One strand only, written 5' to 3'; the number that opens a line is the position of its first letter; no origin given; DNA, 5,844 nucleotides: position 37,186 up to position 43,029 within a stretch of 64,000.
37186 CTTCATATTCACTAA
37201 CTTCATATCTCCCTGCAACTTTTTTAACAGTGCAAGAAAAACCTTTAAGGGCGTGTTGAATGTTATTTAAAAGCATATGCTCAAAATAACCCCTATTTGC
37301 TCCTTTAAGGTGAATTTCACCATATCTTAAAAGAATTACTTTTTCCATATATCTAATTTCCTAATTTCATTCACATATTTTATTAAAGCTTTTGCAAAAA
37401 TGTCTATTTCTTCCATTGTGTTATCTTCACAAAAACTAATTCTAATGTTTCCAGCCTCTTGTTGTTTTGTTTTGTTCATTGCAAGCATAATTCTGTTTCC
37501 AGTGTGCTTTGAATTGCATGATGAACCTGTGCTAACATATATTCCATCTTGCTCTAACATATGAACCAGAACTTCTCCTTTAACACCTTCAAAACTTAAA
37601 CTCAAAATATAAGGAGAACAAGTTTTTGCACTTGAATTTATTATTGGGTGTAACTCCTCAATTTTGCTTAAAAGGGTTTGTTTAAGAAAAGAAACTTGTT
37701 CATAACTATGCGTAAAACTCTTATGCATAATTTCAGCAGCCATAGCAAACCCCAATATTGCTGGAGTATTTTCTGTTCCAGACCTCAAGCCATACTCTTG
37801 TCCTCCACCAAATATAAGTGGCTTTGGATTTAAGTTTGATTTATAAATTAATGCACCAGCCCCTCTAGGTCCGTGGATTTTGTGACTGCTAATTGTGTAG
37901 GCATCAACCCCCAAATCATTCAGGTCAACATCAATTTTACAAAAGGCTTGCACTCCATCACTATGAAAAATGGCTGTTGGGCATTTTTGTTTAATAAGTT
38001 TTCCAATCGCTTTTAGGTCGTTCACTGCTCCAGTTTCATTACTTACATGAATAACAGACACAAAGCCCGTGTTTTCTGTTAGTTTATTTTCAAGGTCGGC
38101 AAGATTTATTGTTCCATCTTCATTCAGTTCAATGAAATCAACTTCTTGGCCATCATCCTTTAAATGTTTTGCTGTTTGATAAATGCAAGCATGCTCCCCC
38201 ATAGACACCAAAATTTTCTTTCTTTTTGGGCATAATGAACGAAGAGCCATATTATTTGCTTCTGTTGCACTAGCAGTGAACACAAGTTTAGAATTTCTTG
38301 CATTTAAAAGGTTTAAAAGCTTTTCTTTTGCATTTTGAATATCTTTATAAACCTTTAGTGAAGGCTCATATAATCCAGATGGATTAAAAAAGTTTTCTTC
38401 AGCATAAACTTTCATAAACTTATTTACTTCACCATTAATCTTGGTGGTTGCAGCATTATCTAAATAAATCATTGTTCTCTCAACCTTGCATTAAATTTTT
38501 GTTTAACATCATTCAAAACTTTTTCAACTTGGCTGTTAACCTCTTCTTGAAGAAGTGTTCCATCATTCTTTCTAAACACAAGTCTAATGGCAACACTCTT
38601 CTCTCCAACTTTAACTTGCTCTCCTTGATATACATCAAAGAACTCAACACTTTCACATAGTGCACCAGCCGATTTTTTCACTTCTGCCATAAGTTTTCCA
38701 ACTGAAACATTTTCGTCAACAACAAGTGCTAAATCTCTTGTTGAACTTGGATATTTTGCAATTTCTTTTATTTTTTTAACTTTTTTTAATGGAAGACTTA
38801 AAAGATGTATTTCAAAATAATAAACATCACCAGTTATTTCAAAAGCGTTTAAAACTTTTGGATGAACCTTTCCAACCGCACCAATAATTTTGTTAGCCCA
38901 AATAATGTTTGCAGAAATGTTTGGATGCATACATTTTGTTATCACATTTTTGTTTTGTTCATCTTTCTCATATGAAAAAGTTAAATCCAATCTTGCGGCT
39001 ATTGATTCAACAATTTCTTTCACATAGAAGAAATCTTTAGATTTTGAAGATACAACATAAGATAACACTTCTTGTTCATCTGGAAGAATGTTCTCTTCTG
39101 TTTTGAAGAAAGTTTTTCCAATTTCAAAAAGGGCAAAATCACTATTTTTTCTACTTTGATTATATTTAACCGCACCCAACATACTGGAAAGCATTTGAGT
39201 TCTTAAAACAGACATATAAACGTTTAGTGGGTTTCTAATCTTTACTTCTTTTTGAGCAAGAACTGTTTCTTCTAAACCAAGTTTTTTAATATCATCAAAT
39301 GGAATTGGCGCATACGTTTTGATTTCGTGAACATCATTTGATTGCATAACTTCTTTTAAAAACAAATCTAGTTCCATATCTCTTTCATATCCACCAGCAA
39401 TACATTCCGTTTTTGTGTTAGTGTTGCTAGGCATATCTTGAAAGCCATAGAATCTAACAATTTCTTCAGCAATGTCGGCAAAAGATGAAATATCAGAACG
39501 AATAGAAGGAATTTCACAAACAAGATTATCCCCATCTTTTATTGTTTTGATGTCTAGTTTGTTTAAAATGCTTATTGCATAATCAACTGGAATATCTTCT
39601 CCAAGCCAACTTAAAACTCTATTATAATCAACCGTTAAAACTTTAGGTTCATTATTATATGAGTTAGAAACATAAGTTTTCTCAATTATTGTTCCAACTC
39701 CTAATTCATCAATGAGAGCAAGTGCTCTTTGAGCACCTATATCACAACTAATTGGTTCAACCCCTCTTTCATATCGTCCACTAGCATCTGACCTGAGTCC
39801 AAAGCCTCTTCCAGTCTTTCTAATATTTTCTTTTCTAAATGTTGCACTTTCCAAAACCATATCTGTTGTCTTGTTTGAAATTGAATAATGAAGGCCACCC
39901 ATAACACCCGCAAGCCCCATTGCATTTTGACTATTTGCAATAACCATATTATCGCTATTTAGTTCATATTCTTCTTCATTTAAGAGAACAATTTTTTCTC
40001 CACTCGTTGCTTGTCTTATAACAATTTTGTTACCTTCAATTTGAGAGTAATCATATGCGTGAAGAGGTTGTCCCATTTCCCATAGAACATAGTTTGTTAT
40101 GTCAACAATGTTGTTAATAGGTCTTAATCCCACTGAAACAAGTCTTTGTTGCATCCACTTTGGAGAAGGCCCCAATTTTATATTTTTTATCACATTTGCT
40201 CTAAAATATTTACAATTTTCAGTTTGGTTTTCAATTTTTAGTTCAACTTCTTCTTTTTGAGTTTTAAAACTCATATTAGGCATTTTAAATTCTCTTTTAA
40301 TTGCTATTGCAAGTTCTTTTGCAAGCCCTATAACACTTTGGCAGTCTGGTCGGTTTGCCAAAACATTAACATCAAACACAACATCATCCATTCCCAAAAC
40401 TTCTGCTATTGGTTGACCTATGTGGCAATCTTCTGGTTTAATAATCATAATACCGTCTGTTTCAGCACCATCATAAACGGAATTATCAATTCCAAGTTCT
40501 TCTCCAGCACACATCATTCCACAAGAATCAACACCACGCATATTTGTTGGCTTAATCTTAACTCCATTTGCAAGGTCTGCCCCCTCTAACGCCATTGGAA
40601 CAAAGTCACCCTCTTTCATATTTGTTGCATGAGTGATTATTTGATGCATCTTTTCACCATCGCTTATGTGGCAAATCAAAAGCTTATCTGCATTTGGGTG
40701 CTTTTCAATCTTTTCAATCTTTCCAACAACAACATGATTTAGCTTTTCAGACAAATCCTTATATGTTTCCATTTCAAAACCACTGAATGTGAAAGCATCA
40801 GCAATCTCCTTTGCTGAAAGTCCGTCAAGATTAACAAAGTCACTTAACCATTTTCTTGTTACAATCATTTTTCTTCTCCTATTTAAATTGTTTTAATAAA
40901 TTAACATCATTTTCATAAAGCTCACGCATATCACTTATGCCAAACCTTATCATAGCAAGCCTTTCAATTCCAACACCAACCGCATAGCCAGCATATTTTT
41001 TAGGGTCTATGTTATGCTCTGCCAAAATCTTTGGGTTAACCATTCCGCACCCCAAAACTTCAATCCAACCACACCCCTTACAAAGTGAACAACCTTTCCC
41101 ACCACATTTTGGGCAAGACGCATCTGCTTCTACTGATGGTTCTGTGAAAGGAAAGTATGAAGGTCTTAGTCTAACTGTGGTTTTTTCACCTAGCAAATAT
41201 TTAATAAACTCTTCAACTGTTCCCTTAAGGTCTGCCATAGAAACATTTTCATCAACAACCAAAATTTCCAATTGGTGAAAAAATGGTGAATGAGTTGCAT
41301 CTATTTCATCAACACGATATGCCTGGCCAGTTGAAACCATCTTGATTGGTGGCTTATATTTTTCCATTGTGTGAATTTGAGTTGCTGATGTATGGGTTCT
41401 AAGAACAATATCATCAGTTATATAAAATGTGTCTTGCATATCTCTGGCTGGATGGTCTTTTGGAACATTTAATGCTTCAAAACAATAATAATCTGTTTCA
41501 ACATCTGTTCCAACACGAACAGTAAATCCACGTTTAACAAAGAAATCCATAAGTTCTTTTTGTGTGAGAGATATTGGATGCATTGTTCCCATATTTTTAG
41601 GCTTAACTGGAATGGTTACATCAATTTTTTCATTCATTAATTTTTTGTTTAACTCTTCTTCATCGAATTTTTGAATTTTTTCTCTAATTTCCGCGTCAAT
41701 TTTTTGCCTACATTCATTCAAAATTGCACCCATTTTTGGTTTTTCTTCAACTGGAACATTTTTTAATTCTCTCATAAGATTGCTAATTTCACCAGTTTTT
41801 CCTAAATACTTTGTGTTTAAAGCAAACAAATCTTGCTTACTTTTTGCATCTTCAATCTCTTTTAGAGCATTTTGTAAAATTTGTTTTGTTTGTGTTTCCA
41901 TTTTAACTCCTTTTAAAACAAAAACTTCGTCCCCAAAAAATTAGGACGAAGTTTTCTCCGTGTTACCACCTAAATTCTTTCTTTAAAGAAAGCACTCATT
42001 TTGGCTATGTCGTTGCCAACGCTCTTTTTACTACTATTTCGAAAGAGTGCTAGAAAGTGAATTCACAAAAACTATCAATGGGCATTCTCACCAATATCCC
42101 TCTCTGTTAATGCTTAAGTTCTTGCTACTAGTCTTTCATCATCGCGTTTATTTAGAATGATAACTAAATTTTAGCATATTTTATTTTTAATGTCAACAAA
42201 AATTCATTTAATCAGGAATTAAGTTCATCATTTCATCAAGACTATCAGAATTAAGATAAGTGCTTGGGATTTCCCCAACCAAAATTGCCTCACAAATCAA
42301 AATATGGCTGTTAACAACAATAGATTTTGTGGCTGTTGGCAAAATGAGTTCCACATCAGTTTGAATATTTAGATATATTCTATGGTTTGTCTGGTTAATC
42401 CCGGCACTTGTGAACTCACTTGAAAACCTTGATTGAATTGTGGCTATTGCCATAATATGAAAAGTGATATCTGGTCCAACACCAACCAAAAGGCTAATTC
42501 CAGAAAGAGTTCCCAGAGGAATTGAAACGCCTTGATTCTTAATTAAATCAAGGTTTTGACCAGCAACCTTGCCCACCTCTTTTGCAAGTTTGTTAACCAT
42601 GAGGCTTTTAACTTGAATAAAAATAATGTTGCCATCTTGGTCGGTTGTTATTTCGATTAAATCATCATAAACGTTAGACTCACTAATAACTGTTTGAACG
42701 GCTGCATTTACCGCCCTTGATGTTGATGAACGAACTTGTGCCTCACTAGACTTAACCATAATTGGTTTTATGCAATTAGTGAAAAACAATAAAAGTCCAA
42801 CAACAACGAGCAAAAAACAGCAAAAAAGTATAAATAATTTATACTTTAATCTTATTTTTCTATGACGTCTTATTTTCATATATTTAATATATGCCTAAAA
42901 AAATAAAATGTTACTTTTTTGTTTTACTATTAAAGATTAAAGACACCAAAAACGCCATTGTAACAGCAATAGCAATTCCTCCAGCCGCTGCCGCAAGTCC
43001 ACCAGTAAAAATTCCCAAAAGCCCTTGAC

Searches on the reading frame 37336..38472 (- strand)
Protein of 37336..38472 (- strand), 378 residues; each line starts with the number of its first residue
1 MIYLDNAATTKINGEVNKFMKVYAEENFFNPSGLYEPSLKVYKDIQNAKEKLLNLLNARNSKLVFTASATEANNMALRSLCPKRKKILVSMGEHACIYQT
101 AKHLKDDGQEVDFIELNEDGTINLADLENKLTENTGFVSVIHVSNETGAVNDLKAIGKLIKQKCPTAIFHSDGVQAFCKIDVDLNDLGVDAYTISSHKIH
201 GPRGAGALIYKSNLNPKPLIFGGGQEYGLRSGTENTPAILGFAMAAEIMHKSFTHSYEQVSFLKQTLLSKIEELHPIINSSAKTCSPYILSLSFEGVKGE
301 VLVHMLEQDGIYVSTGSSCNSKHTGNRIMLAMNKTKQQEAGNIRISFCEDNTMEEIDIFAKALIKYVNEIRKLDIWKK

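Call 23: search_protein_families(library=pfam, proteins=[window:37336-38472:-], max_evalue=0.001)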
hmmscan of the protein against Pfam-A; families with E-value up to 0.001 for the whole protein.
window:37336-38472:- (378 aa): 2 families
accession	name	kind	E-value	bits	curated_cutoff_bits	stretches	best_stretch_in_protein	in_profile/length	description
PF00266.25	Aminotran_5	-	1.6e-73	248.2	21.5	1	2-359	1-371/371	Aminotransferase class-V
PF01212.27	Beta_elim_lyase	-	1e-07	32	27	1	62-156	49-151/288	Beta-eliminating lyase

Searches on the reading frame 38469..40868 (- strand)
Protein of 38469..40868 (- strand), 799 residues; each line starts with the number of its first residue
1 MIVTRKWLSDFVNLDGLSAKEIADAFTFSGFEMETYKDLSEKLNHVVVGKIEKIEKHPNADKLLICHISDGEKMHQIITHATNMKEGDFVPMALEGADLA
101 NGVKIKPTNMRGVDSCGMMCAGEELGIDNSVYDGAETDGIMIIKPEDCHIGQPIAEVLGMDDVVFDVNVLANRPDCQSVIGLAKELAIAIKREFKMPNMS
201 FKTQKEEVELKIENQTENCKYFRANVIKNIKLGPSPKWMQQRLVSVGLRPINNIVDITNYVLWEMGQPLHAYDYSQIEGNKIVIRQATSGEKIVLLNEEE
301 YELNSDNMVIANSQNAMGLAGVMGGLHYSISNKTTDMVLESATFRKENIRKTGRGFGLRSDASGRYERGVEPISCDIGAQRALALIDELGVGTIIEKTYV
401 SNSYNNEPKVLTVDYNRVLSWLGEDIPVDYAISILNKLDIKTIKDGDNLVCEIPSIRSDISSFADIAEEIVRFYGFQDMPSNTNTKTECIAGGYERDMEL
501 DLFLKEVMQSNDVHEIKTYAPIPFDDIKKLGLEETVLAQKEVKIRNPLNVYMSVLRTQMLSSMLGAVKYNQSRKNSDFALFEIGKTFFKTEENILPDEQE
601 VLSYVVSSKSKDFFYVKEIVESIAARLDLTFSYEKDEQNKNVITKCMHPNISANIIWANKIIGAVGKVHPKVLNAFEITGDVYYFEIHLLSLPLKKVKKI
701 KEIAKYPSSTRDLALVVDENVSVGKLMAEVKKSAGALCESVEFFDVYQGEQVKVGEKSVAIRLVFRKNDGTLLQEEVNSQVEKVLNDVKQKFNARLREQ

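Call 23: search_protein_families(library=pfam, proteins=[window:38469-40868:-], max_evalue=0.001)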
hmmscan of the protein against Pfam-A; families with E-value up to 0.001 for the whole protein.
window:38469-40868:- (799 aa): 5 families
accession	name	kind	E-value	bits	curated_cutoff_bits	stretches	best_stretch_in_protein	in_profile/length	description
PF03483.22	B3_4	-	1e-62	211.3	29.3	1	219-389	2-172/174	B3/4 domain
PF17759.6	tRNA_synthFbeta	-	5.3e-44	150.7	22.4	1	488-689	9-214/214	Phenylalanyl tRNA synthetase beta chain CLM domain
PF03147.19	FDX-ACB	-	6e-30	104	31.1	1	705-797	2-94/94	Ferredoxin-fold anticodon binding domain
PF01588.26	tRNA_bind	-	7e-18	64.9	27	1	46-130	1-82/96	Putative tRNA binding domain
PF03484.21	B5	-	1.5e-15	57.6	28.6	1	412-476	2-67/67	tRNA synthetase B5 domain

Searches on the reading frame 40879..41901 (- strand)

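Call 23: search_protein_families(library=pfam, proteins=[window:40879-41901:-], max_evalue=0.001)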
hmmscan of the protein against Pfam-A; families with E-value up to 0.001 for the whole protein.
window:40879-41901:- (340 aa): 2 families
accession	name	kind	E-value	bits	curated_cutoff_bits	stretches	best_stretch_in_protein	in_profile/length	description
PF01409.25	tRNA-synt_2d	-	4.2e-97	324.9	19.8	1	92-339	1-246/246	tRNA synthetases class II core domain (F)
PF02912.23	Phe_tRNA-synt_N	-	1.6e-18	66.9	22.3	1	21-88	2-69/69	Aminoacyl tRNA synthetase class II, N-terminal domain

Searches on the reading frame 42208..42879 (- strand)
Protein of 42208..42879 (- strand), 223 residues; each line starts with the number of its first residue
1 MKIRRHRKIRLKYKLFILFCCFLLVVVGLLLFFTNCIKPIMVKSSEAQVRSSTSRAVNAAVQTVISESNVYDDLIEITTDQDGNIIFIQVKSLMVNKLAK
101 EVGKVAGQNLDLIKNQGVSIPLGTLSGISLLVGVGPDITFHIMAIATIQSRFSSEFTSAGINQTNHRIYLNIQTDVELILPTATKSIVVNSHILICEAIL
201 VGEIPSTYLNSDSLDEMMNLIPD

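Call 23: search_protein_families(library=pfam, proteins=[window:42208-42879:-], max_evalue=0.001)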
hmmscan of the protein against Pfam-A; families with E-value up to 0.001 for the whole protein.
window:42208-42879:- (223 aa): 1 family
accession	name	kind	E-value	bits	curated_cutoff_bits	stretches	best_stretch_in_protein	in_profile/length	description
PF09560.15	Spore_YunB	-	5.1e-29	100.7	25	1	118-207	2-91/91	Sporulation protein YunB (Spo_YunB)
